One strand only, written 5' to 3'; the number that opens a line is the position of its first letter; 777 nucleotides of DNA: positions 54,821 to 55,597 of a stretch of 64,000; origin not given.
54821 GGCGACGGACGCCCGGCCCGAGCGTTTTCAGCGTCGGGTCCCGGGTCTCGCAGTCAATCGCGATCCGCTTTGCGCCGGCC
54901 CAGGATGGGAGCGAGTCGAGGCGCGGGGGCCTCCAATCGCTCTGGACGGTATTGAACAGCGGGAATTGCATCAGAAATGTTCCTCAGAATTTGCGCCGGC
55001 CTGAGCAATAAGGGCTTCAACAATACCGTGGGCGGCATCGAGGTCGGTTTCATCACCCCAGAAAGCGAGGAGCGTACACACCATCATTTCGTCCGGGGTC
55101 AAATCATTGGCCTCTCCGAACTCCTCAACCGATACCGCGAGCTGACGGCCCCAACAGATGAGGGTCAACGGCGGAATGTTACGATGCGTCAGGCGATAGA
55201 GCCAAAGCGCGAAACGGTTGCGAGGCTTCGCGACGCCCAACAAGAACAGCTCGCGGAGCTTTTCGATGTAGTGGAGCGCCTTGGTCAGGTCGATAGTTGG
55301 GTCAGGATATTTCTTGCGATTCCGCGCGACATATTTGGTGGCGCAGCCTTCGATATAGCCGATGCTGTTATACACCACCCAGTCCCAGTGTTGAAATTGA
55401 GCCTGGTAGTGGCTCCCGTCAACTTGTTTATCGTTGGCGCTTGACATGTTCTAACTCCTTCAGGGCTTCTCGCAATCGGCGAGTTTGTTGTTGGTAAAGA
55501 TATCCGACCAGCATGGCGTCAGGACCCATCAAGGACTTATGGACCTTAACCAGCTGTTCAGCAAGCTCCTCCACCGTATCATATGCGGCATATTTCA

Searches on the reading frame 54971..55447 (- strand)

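Call 61: search_protein_families(library=phrogs, proteins=[window:54971-55447:-])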
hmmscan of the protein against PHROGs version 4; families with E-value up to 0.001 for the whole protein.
window:54971-55447:- (158 aa): 7 families
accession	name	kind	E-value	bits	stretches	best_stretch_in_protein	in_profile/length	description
phrog_5839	-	unknown function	1.6e-36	126.1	2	3-78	2-77/128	-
phrog_236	-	other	3.4e-07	31.2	1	2-66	235-303/431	nucleotide kinase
phrog_32578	-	unknown function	5.4e-06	27.4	1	5-62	19-75/221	-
phrog_4943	-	unknown function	5.4e-05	24.7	1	6-65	89-156/166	-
phrog_10946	-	unknown function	6.3e-05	24.4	1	1-66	1-64/133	-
phrog_11324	-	other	0.00068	21.2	0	25-65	29-68/139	nucleotide kinase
phrog_4897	-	other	0.00093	20.4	0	5-64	112-176/186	kinase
